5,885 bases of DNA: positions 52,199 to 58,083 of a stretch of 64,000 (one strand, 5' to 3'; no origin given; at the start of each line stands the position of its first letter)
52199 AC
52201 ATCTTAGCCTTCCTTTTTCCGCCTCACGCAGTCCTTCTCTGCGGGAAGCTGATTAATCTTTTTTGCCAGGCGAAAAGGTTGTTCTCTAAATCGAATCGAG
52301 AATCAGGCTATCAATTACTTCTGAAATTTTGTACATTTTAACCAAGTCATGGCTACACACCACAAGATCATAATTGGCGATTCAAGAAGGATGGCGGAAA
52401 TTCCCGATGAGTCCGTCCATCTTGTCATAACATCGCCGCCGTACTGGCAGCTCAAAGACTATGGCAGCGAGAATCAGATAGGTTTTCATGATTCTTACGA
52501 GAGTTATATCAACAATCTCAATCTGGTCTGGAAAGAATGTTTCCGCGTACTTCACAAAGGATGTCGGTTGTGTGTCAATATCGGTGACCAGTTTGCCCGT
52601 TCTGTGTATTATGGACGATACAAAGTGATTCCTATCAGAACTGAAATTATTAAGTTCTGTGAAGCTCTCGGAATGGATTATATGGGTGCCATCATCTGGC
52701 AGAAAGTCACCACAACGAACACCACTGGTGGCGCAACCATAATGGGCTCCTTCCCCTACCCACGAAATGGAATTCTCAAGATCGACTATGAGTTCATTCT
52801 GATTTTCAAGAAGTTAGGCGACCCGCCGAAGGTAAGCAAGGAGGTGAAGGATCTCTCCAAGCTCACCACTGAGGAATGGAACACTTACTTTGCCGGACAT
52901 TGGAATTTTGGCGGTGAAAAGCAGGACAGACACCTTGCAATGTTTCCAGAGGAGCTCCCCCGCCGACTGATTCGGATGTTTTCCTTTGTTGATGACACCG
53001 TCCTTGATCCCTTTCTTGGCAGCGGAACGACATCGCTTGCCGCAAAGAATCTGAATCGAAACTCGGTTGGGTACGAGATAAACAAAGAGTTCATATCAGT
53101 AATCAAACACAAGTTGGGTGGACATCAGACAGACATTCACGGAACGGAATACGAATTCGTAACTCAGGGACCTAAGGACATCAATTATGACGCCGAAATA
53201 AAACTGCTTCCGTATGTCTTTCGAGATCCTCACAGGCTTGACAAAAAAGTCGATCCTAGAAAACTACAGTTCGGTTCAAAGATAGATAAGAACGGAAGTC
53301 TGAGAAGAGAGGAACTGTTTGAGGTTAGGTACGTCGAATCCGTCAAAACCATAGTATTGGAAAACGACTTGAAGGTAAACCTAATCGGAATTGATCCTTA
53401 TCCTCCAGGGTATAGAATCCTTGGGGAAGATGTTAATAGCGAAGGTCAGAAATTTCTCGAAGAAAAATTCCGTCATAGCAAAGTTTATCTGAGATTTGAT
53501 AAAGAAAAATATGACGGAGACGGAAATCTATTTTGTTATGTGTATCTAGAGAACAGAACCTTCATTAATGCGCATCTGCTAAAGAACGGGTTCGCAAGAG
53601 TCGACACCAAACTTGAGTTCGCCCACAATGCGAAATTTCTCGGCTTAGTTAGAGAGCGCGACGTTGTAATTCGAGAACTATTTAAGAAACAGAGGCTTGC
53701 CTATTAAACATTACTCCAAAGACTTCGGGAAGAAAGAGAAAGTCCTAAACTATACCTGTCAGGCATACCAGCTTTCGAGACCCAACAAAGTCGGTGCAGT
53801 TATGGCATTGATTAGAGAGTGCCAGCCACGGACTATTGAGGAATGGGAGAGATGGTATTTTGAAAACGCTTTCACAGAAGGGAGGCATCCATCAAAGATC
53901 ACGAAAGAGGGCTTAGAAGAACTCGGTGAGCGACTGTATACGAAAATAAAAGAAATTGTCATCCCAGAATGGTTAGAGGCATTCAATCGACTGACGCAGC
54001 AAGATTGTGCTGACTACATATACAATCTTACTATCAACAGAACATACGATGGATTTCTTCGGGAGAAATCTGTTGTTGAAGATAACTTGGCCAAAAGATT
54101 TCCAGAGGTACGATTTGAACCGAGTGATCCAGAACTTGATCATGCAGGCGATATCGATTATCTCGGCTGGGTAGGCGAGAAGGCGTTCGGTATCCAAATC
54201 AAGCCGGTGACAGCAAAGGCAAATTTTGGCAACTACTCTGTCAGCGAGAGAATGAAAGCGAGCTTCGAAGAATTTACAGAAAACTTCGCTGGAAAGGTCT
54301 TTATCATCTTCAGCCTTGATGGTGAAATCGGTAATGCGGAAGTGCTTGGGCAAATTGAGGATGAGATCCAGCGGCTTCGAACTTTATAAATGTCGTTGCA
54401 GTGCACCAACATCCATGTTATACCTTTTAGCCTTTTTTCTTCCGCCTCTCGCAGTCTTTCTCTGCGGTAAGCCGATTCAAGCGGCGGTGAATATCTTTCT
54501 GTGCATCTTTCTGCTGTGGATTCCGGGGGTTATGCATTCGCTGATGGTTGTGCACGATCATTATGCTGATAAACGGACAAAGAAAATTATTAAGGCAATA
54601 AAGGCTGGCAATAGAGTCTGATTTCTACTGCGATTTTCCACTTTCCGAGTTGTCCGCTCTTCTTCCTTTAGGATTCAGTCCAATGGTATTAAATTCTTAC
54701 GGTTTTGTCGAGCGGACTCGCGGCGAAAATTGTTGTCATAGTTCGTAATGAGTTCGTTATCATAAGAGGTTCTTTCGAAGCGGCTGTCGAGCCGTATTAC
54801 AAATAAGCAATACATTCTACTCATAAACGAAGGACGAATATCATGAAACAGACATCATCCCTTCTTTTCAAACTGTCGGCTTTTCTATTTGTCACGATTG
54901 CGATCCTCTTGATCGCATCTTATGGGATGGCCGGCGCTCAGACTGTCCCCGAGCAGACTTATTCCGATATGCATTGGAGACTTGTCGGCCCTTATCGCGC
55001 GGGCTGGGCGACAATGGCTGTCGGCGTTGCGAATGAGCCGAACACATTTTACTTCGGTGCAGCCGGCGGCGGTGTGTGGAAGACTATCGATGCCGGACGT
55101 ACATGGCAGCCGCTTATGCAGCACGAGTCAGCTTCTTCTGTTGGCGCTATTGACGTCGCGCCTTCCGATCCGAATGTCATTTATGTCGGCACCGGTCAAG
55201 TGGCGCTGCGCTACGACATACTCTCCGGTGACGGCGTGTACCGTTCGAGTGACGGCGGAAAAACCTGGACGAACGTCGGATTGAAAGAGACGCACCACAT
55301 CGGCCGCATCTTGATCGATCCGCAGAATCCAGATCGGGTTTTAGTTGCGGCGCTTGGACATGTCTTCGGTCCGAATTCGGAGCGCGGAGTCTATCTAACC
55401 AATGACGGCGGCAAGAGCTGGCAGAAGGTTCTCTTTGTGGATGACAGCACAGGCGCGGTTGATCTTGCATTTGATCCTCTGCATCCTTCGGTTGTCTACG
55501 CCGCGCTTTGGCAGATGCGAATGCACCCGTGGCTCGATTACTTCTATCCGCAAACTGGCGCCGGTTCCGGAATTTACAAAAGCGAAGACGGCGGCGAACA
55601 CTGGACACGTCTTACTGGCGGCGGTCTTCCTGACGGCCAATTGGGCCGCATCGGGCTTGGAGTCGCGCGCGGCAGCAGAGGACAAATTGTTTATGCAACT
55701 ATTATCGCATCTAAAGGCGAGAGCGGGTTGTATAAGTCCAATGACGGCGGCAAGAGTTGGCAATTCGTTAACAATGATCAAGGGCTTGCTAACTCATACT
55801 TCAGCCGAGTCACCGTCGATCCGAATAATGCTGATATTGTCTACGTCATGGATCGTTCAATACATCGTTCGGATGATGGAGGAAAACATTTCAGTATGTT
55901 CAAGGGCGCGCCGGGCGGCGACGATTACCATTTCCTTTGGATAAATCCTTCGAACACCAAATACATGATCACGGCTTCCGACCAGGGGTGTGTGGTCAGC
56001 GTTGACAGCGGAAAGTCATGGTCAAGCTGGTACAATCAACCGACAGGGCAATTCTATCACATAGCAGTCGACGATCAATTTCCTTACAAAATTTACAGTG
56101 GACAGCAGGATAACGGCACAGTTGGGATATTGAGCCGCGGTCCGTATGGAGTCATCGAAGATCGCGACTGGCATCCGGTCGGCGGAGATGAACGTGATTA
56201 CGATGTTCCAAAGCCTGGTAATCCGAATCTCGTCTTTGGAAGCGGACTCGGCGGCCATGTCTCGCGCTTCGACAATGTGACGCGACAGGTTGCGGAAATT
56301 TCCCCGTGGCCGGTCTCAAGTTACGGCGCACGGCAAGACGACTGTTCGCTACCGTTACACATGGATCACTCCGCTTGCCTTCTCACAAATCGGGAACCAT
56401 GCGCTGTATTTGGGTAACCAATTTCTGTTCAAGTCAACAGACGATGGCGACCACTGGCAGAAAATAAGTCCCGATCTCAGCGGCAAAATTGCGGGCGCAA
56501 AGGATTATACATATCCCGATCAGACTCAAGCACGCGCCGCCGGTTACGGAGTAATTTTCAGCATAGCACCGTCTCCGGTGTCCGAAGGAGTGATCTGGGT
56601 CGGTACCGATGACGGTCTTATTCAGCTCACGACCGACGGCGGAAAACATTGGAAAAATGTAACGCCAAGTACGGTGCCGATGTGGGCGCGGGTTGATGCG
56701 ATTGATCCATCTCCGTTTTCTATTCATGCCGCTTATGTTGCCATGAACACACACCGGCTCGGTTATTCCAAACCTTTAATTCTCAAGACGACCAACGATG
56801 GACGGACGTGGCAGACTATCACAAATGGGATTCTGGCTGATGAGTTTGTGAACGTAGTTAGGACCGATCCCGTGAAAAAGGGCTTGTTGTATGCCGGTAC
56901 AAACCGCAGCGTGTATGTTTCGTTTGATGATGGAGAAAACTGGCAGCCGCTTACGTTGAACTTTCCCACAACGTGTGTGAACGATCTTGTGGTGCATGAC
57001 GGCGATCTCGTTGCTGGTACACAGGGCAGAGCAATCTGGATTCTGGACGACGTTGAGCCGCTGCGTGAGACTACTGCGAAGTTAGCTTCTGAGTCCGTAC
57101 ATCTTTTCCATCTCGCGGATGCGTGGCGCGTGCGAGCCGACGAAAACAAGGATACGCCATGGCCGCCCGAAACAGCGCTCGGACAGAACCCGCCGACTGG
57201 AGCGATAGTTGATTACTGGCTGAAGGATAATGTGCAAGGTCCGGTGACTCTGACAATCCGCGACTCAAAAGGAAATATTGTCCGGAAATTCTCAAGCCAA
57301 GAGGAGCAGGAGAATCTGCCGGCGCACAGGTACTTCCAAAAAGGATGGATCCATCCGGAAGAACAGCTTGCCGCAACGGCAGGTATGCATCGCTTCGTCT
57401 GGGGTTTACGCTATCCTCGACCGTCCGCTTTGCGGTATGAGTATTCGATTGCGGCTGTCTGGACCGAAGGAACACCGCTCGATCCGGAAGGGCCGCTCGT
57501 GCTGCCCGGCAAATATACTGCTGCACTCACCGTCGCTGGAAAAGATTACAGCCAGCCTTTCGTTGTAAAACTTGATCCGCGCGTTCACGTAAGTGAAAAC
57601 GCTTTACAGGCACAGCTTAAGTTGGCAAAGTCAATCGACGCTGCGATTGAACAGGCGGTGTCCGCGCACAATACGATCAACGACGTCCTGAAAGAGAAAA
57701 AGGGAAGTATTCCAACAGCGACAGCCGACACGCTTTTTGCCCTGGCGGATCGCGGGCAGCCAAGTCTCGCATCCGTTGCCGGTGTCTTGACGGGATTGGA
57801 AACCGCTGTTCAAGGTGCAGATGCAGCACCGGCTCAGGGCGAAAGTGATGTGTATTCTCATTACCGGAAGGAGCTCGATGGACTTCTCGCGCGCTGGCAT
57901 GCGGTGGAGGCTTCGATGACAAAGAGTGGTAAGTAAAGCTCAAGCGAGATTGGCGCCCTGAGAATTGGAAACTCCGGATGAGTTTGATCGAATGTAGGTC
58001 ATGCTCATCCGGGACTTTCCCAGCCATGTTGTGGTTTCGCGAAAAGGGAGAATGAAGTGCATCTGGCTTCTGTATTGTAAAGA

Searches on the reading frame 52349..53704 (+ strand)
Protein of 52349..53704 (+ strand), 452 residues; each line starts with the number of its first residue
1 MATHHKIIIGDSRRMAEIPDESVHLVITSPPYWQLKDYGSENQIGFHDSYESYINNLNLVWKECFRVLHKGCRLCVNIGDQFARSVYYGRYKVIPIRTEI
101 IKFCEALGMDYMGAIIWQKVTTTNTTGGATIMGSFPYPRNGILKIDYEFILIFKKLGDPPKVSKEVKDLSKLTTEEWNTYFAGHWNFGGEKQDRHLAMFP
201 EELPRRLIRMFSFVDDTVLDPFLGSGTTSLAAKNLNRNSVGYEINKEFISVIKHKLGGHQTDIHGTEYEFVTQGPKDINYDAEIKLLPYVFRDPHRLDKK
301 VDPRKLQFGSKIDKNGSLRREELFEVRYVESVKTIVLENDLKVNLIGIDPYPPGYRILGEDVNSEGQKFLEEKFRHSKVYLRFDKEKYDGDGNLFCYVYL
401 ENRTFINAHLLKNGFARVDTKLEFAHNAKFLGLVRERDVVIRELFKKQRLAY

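Call 77: search_protein_families(library=pfam, proteins=[window:52349-53704:+], max_evalue=0.00001)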
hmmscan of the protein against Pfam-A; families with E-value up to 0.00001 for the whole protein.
window:52349-53704:+ (452 aa): 2 families
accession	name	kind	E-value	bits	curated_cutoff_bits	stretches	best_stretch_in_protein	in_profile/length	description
PF01555.25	N6_N4_Mtase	-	2.4e-43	149.1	26.7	1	23-253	1-220/221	DNA methylase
PF00565.23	SNase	-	9.9e-06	26.4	21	0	364-423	24-81/107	Staphylococcal nuclease homologue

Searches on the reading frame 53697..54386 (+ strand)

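Call 77: search_protein_families(library=pfam, proteins=[window:53697-54386:+], max_evalue=0.00001)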
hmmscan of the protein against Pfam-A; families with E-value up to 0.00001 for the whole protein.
window:53697-54386:+ (230 aa): 1 family
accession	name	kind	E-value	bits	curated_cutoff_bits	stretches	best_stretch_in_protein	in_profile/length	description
PF09568.16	RE_MjaI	-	6.3e-29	101.4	22.7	1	15-186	2-150/164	MjaI restriction endonuclease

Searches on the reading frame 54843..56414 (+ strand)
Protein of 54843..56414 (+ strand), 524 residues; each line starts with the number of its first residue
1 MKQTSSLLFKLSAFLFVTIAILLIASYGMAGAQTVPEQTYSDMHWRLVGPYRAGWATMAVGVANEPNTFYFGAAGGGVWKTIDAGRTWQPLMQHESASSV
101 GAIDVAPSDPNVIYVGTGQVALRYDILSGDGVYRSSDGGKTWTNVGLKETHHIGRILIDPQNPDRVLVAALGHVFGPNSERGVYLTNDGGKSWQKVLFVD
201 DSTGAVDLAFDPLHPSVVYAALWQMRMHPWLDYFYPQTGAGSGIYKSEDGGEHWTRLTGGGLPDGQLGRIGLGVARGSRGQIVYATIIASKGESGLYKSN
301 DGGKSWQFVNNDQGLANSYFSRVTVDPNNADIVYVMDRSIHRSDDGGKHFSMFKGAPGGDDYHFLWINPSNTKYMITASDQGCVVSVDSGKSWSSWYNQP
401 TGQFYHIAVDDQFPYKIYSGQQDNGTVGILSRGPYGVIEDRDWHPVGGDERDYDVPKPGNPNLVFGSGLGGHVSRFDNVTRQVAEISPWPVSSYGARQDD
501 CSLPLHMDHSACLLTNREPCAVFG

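Call 77: search_protein_families(library=pfam, proteins=[window:54843-56414:+], max_evalue=0.00001)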
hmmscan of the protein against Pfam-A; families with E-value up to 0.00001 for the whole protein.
window:54843-56414:+ (524 aa): 4 families
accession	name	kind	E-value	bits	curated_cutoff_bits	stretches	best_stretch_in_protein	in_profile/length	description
PF15902.12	Sortilin-Vps10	-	4e-23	82.4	33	2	132-258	3-113/446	Sortilin, neurotensin receptor 3,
PF02012.26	BNR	-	5.4e-10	38.2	27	0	133-143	1-11/12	BNR/Asp-box repeat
PF13088.12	BNR_2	-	5.4e-07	29.7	31.4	0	134-307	86-249/277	BNR repeat-like domain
PF14870.12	PSII_BNR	-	7.4e-07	29.1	27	0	295-411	39-155/303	Photosynthesis system II assembly factor YCF48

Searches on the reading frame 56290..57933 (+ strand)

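Call 77: search_protein_families(library=pfam, proteins=[window:56290-57933:+], max_evalue=0.00001)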
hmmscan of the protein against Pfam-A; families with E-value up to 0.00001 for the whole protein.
window:56290-57933:+ (548 aa): 2 families
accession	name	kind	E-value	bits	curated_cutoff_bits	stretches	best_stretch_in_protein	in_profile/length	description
PF15902.12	Sortilin-Vps10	-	1.5e-08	34.4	33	0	166-238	5-78/446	Sortilin, neurotensin receptor 3,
PF02012.26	BNR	-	9.4e-06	25.3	27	0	209-220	1-12/12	BNR/Asp-box repeat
